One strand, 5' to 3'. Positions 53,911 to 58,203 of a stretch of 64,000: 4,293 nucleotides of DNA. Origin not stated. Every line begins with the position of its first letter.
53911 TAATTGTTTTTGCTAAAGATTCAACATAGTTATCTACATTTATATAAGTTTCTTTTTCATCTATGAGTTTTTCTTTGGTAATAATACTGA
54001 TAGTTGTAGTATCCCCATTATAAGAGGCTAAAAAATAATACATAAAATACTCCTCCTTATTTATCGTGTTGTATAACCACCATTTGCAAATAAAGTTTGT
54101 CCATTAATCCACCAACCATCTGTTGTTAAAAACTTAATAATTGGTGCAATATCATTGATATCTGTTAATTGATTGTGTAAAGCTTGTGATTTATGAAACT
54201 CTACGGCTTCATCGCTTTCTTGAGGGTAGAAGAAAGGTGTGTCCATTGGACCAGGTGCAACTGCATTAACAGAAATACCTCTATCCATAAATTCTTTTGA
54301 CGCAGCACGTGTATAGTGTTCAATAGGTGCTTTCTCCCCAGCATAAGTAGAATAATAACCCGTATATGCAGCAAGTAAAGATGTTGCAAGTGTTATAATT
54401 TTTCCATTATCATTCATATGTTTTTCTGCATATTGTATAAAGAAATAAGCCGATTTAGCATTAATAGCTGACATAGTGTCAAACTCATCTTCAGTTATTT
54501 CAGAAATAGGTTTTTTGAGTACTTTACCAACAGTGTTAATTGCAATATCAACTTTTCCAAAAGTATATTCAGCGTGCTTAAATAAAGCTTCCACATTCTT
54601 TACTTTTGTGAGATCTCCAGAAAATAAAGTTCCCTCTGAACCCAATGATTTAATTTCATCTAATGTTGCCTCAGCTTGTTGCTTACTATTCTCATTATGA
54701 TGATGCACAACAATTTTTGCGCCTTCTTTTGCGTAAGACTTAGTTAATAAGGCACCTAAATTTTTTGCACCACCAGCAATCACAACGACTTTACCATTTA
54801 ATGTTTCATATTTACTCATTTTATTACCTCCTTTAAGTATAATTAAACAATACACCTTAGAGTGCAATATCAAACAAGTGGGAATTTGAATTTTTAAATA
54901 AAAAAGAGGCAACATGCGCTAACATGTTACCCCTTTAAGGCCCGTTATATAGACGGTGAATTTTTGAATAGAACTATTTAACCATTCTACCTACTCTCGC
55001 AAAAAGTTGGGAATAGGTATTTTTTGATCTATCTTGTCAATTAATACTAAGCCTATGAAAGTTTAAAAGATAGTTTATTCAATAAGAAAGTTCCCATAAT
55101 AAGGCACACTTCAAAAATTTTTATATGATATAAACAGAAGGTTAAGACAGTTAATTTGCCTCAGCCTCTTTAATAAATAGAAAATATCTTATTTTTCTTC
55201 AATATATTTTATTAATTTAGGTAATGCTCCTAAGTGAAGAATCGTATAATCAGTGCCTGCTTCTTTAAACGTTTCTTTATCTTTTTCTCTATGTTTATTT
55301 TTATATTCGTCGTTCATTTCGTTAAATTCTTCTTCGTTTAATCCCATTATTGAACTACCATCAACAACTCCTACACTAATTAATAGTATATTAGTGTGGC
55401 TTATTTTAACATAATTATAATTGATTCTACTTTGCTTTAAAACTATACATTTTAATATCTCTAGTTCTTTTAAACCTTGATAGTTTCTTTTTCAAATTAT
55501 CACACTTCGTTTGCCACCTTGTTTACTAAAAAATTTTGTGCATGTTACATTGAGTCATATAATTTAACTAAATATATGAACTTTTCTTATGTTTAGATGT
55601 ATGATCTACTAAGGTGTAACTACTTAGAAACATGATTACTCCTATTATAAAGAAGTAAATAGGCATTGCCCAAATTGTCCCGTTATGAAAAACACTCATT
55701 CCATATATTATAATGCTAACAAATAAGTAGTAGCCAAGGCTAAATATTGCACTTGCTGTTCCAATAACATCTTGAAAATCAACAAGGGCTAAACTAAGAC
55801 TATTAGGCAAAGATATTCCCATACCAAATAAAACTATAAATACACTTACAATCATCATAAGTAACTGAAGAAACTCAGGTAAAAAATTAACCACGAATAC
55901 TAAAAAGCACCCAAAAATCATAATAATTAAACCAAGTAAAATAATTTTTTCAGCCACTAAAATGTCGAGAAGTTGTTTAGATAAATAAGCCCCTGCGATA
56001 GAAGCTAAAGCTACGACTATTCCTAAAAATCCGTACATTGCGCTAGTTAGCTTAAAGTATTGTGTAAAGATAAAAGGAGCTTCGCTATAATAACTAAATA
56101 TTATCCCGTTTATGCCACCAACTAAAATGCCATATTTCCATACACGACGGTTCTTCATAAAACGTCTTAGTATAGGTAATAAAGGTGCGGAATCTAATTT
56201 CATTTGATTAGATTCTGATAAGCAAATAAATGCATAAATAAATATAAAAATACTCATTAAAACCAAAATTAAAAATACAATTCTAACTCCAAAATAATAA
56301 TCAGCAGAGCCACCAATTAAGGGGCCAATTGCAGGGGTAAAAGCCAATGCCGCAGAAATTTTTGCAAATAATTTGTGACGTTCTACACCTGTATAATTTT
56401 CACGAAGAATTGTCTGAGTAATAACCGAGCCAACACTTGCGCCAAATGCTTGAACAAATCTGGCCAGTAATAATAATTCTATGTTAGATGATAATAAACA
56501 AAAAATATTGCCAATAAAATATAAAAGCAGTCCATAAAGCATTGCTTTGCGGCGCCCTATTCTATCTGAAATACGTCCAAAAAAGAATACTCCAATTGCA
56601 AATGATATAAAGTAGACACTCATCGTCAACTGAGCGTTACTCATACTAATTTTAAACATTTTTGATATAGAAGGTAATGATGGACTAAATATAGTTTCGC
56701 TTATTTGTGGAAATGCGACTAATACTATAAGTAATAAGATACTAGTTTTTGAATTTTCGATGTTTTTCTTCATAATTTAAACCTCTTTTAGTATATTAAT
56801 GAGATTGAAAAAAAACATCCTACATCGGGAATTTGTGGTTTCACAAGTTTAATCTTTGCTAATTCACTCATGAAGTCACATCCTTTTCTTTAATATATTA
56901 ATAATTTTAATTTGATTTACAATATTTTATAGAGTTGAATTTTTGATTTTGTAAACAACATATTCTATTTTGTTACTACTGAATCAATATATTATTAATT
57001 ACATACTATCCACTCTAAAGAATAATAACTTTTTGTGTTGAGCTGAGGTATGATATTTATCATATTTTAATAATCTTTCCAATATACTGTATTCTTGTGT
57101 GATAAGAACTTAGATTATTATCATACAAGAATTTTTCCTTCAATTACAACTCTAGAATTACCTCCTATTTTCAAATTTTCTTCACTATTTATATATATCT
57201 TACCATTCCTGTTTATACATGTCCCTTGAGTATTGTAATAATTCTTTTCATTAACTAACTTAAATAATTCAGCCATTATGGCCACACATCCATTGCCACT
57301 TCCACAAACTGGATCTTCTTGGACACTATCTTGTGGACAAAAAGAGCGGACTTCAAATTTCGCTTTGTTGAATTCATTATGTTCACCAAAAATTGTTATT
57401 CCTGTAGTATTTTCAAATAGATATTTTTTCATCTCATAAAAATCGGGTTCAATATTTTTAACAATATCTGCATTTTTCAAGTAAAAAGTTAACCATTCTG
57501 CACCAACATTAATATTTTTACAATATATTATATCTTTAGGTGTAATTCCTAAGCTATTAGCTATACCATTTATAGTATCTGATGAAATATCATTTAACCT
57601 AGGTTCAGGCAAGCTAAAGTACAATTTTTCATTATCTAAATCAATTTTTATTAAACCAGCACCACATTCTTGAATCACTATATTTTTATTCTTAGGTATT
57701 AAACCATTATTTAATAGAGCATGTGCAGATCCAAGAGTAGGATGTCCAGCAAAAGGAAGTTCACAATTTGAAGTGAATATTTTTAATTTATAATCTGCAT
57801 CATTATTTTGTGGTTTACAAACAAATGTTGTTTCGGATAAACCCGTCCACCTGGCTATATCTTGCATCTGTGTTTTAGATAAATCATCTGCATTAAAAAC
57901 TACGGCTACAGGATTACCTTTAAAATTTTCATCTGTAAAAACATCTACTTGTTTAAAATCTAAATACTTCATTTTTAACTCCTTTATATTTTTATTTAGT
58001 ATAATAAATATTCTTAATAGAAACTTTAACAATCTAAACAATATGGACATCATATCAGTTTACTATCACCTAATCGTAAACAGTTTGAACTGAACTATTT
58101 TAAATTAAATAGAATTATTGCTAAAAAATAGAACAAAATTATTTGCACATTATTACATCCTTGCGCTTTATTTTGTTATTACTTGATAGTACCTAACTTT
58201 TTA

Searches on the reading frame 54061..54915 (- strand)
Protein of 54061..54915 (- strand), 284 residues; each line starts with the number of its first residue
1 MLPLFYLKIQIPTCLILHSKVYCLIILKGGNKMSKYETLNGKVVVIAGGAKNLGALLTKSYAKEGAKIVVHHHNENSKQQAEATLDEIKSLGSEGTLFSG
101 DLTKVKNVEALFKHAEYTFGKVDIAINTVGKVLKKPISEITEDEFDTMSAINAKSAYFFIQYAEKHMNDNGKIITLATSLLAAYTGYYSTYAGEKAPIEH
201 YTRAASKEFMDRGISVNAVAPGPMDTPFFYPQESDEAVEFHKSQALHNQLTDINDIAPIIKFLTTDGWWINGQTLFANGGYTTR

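Call 14: search_protein_families(library=ncbifam, proteins=[window:54061-54915:-], max_evalue=0.00001)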
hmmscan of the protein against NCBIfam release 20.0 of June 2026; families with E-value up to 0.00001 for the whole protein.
window:54061-54915:- (284 aa): 211 families (the best 25 are shown)
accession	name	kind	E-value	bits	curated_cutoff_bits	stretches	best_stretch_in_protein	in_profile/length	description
NF009385.0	PRK12744.1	equivalog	6.7e-122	405.8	296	1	37-284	4-257/257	SDR family oxidoreductase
NF005975.0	PRK08063.1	equivalog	6.2e-39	133.8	328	1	40-282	3-247/250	enoyl-[acyl-carrier-protein] reductase FabL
NF005559.1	PRK07231.1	subfamily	2.9e-38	131.8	215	1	39-282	2-248/249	glucose 1-dehydrogenase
NF004198.0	PRK05653.1-3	equivalog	1.7e-34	119.4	296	1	37-281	3-246/248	3-oxoacyl-ACP reductase FabG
NF004818.0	PRK06172.1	equivalog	4.7e-34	117.9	336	1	38-283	4-252/253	SDR family oxidoreductase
NF009466.0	PRK12826.1-2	subfamily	8.6e-34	117.1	222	1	42-282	4-245/248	3-oxoacyl-ACP reductase FabG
NF005214.0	PRK06701.1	subfamily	2e-33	115.9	413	1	37-282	44-290/293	SDR family oxidoreductase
TIGR01830.1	3oxo_ACP_reduc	equivalog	3e-33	115.5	297.75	1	44-280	1-237/239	3-oxoacyl-[acyl-carrier-protein] reductase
NF006493.1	PRK08936.1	subfamily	4.4e-33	114.6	420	1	36-282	2-251/261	glucose-1-dehydrogenase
NF005075.0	PRK06500.1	equivalog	1.3e-32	113.2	336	1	38-282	3-247/249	SDR family oxidoreductase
NF004791.0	PRK06138.1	equivalog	1.6e-32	112.8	312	1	38-282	2-250/252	SDR family oxidoreductase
TIGR02415.1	23BDH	subfamily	6.4e-32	111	304.35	1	42-281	1-251/254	acetoin reductase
NF006598.0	PRK09135.1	equivalog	1.3e-31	110.1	288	1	39-281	4-245/249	pteridine reductase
NF009093.0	PRK12429.1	subfamily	1.4e-31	109.8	258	1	38-283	2-258/259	3-hydroxybutyrate dehydrogenase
NF047923.1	pyridox_DH_SDR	equivalog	1.8e-31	109.6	325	1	40-282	2-241/243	pyridoxal 4-dehydrogenase, SDR-type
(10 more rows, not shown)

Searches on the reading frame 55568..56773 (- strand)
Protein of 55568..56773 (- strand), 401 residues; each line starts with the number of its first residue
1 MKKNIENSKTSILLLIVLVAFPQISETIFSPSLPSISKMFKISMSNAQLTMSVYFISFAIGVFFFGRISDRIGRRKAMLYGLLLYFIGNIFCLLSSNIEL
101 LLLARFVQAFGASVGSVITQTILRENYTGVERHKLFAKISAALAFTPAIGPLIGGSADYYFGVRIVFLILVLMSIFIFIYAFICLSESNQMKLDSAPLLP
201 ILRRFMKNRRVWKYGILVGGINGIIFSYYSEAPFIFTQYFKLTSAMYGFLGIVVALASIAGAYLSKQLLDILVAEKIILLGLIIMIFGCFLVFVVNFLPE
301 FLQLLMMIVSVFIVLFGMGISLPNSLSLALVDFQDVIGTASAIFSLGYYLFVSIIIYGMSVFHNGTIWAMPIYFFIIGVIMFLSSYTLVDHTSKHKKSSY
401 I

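Call 14: search_protein_families(library=ncbifam, proteins=[window:55568-56773:-], max_evalue=0.00001)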
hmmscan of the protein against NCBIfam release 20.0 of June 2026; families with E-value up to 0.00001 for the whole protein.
window:55568-56773:- (401 aa): 53 families (the best 25 are shown)
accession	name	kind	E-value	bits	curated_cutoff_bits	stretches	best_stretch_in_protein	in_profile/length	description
TIGR00710.1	efflux_Bcr_CflA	subfamily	2.5e-69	234.5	200.9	1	8-388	3-384/385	Bcr/CflA family efflux MFS transporter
NF008654.0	PRK11652.1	equivalog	3.1e-49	167.9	479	1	9-397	8-394/397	multidrug efflux MFS transporter EmrD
NF053813.1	MFS_TcaB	equivalog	4.8e-43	147.4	475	1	12-383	8-379/396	putative multidrug effflux MFS transporter TcaB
NF033134.0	cmlA_floR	equivalog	1.9e-41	142.8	450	1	18-385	18-384/388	CmlA/FloR family chloramphenicol efflux MFS transporter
NF008270.1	PRK11043.1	equivalog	6.8e-35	120.9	430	1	10-345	5-338/382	purine nucleoside transporter PunC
NF008314.0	PRK11102.1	equivalog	6.3e-34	117.9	303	1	6-388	6-390/396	Bcr/CflA family multidrug efflux MFS transporter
NF000509.1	efflux_CmlA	exception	1.5e-27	97.1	875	1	12-385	16-390/419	CmlA family chloramphenicol efflux MFS transporter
NF012203.0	cmlB1_MFS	exception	2.3e-27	96.2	900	1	13-388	17-393/407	chloramphenicol efflux MFS transporter CmlB1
TIGR00880.1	2_A_01_02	superfamily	1.3e-26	93.4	131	1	52-187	1-140/141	multidrug resistance protein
NF007782.0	PRK10473.1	subfamily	2.9e-26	92.4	417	1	28-396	21-385/394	MdtL family multidrug efflux MFS transporter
NF052292.1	efflux_CraA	equivalog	5.7e-26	91.5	725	1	14-394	18-401/409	chloramphenicol efflux MFS transporter CraA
NF000219.1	FloR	exception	1.3e-24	87.3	700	1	13-389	17-392/404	chloramphenicol/florfenicol efflux MFS transporter FloR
TIGR00711.1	efflux_EmrB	subfamily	5.7e-23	81.4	230.2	1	16-192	8-184/485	DHA2 family efflux MFS transporter permease subunit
NF041041.1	FslD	exception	8.4e-20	71.3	500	1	12-376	11-379/396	rhizoferrin import MFS transporter FslD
NF011931.1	PRK15402.1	subfamily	4.9e-18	65.1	439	1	13-392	9-394/401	MdfA family multidrug efflux MFS transporter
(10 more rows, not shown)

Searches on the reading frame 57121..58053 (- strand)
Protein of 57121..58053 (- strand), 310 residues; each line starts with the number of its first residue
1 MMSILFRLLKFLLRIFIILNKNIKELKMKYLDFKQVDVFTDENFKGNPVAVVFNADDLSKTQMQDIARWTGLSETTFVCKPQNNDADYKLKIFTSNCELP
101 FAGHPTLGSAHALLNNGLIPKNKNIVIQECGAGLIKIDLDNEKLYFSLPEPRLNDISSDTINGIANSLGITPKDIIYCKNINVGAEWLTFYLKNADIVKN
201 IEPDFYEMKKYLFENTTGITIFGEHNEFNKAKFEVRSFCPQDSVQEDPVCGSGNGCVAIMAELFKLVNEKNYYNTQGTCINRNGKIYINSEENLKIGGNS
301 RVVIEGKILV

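Call 14: search_protein_families(library=ncbifam, proteins=[window:57121-58053:-], max_evalue=0.00001)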
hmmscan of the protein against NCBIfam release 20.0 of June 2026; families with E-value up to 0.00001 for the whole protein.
window:57121-58053:- (310 aa): 2 families
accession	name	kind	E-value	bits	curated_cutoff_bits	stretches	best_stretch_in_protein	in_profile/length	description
TIGR00654.1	PhzF_family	subfamily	1.5e-61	208.4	76.2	1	32-308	4-296/298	PhzF family phenazine biosynthesis isomerase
NF007625.0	PRK10281.1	equivalog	2.6e-36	125.3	386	1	34-303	6-292/301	PhzF family isomerase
